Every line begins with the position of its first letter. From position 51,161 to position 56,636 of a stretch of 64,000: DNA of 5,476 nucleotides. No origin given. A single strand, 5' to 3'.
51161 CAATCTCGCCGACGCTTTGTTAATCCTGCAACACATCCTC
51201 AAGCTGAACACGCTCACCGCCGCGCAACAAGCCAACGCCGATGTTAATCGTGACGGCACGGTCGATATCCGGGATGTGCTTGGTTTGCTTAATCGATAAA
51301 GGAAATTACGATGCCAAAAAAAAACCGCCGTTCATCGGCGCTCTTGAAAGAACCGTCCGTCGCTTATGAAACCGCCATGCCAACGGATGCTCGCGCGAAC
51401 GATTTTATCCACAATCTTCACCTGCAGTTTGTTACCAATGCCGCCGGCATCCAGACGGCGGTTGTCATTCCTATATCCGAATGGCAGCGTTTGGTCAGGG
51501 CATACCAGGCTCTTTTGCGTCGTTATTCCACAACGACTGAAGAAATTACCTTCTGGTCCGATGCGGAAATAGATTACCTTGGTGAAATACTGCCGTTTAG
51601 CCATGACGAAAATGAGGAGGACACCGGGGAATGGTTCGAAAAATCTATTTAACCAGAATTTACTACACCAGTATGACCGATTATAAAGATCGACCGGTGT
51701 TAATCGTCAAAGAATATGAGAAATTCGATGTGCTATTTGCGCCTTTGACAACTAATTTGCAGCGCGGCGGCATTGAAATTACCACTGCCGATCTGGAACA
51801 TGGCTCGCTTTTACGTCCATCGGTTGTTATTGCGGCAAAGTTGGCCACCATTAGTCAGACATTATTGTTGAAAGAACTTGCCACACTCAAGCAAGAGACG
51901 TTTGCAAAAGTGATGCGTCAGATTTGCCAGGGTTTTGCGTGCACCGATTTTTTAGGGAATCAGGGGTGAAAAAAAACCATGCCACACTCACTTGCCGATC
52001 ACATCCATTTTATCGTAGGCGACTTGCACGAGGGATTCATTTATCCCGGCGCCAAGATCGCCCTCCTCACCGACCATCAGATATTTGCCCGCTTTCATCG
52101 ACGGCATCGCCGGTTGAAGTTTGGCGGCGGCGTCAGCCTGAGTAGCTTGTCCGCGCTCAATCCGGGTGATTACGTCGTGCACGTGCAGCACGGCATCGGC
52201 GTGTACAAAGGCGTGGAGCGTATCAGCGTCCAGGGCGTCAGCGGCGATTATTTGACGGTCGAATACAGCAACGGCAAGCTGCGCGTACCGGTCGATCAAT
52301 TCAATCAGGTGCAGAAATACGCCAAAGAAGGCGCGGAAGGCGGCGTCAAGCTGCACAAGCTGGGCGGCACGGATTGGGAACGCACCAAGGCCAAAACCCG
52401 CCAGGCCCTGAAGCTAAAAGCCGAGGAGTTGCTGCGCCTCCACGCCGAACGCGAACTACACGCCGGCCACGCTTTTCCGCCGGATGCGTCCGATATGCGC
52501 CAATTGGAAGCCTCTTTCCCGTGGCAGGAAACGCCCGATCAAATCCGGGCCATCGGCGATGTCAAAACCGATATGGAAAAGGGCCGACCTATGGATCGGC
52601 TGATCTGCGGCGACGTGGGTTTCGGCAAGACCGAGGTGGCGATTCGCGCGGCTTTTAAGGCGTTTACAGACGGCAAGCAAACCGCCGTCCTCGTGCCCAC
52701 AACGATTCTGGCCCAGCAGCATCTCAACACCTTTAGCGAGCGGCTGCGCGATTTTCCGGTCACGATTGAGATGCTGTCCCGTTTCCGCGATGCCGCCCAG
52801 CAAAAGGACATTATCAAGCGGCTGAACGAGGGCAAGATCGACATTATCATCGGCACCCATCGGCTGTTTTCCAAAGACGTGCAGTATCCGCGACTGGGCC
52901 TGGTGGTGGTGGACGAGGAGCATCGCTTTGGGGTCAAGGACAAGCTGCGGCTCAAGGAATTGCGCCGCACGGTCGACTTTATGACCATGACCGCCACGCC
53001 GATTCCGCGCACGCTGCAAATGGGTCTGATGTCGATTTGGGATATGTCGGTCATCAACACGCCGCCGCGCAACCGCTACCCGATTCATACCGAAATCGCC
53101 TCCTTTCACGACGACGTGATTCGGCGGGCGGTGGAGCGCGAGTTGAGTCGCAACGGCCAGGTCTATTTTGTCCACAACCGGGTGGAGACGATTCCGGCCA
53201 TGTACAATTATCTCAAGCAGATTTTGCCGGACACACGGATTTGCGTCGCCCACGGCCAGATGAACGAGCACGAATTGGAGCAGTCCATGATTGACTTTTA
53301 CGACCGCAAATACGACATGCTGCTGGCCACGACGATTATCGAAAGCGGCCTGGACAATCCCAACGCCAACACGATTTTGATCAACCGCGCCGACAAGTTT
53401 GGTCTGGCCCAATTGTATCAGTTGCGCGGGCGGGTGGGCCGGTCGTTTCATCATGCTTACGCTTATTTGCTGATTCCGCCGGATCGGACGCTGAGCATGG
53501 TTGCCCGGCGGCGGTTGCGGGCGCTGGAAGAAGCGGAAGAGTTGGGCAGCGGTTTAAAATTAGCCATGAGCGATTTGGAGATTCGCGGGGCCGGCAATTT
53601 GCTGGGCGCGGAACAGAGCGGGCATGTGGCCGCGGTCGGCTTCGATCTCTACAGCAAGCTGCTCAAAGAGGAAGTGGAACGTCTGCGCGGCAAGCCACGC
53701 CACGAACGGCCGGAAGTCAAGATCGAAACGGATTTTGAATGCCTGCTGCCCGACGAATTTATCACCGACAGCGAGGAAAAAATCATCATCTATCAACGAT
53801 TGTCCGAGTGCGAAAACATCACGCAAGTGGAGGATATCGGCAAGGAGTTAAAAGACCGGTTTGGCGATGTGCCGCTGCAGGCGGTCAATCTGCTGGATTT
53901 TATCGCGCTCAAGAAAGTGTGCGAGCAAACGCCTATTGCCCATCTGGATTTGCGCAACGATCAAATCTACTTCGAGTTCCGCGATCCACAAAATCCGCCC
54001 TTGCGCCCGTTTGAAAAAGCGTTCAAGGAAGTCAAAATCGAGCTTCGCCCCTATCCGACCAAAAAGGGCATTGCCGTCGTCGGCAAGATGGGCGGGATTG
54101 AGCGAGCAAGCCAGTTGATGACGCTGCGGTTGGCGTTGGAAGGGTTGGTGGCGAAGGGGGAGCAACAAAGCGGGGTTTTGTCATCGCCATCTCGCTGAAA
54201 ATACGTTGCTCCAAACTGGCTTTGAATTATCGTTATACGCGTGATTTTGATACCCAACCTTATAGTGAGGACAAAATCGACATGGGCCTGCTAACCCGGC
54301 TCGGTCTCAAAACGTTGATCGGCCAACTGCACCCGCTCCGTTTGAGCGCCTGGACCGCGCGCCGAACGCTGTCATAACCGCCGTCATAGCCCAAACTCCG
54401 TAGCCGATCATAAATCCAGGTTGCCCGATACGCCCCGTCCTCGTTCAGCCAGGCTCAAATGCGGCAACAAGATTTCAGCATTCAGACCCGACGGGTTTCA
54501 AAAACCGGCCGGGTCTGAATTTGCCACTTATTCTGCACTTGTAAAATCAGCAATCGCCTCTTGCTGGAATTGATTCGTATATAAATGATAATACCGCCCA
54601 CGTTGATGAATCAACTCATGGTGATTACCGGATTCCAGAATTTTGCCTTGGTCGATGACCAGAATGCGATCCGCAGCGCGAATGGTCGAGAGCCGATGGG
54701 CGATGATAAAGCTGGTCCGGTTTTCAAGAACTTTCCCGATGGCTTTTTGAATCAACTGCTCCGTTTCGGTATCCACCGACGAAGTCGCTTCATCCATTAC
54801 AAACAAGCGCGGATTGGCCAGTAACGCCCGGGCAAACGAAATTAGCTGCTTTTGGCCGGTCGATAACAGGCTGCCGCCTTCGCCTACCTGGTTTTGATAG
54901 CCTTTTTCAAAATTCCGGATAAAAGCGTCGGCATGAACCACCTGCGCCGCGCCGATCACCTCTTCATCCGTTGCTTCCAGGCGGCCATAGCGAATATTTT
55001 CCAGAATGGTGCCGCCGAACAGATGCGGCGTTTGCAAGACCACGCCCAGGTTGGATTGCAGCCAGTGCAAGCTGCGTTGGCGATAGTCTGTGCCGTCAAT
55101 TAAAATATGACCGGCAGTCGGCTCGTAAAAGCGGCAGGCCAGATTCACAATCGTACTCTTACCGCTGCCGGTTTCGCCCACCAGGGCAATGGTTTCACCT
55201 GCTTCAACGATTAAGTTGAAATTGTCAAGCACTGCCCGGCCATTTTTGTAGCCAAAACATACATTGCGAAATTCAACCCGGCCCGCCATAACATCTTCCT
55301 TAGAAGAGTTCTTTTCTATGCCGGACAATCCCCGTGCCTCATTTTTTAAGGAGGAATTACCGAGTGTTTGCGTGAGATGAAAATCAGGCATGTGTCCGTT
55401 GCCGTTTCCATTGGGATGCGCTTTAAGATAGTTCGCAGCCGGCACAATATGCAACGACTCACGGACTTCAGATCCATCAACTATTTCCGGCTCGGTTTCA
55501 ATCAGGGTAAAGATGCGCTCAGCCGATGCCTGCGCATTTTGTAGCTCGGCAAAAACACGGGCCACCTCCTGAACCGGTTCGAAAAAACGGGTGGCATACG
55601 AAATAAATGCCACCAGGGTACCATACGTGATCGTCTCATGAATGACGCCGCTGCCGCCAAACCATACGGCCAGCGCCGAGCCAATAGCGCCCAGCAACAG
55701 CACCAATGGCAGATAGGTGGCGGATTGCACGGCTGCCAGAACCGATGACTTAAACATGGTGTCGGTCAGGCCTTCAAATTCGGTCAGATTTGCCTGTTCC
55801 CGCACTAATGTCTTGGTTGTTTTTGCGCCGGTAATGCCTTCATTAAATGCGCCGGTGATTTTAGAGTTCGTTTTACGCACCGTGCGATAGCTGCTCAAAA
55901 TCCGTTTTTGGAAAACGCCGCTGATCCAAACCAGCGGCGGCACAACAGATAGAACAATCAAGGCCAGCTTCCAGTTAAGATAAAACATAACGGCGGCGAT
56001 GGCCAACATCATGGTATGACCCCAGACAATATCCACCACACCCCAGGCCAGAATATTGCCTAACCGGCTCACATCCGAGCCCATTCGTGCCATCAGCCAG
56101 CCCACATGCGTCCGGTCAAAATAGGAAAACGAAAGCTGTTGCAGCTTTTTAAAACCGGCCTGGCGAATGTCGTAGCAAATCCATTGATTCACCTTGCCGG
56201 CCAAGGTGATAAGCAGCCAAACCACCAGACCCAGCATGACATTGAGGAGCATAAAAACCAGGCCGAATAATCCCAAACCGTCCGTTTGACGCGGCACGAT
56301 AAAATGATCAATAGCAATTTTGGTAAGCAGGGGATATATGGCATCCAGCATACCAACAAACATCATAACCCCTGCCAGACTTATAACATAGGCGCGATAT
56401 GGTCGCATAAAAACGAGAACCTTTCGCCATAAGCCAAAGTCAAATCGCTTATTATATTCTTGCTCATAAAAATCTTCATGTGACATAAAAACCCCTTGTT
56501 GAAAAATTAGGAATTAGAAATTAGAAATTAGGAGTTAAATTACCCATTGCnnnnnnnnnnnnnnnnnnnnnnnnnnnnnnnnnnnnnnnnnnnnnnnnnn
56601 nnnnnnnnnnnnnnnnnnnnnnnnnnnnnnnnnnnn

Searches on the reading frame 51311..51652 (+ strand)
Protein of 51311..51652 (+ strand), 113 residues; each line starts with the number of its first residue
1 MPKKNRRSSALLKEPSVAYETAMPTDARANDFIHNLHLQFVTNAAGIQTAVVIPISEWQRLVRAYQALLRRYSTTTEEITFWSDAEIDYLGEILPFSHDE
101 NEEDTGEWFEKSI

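Call 10: search_protein_families(library=pfam, proteins=[window:51311-51652:+], max_evalue=0.1)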
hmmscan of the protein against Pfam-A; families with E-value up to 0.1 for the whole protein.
window:51311-51652:+ (113 aa): 1 family
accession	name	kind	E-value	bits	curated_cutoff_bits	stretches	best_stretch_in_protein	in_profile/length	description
PF18506.7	RelB-like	-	0.0027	17.9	27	1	36-63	2-29/62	RelB Antitoxin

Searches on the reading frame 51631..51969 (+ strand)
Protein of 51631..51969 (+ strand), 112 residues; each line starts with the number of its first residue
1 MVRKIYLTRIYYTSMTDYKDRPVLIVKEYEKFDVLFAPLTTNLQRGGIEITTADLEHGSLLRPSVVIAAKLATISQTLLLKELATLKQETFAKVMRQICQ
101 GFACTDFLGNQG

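Call 10: search_protein_families(library=pfam, proteins=[window:51631-51969:+], max_evalue=0.1)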
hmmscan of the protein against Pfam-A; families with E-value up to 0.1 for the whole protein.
window:51631-51969:+ (112 aa): 1 family
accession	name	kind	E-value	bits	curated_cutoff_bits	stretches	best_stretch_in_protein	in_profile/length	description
PF02452.23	PemK_toxin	-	1.1e-09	38.9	23.1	1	5-100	5-107/109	PemK-like, MazF-like toxin of type II toxin-antitoxin system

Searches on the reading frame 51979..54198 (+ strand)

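Call 10: search_protein_families(library=pfam, proteins=[window:51979-54198:+], max_evalue=0.1)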
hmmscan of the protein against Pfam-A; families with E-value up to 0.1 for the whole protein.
window:51979-54198:+ (739 aa): 7 families
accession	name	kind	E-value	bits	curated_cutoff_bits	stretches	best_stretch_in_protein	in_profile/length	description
PF00270.35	DEAD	-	7e-24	84.9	26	1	185-347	1-165/167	DEAD/DEAH box helicase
PF03461.20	TRCF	-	1.2e-22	80.5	25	1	585-672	2-89/95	TRCF domain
PF00271.37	Helicase_C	-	6.2e-20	71.9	23.5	1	385-488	6-108/110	Helicase conserved C-terminal domain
PF02559.22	CarD_TRCF_RID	-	1.7e-18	66.9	23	1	60-114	1-56/57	CarD-like/TRCF RID domain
PF04851.21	ResIII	-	3e-11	43.9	22.5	1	186-341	6-162/164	Type III restriction enzyme, res subunit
PF22590.2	Cas3-like_C_2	-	4.8e-05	24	27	1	392-489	2-104/106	CRISPR-associated nuclease/helicase Cas3, C-terminal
PF19833.4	RecG_dom3_C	-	0.018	15.5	26.8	0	525-557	4-32/87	ATP-dependent DNA helicase RecG, domain 3, C-terminal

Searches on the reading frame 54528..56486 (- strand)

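Call 16: search_protein_families(library=pfam, proteins=[window:54528-56486:-], max_evalue=0.001)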
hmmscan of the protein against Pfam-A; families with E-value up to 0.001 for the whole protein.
window:54528-56486:- (652 aa): 4 families
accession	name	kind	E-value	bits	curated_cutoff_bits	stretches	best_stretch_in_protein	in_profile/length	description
PF00664.28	ABC_membrane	-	6.8e-44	151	28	1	42-305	9-274/274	ABC transporter transmembrane region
PF00005.33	ABC_tran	-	4.1e-29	102.4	25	1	420-569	1-137/137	ABC transporter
PF02463.25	SMC_N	-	8.1e-07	29.1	40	1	460-611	110-211/220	RecF/RecN/SMC N terminal domain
PF06414.18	Zeta_toxin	-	0.00036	20.5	22.3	0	433-471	19-57/199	Zeta toxin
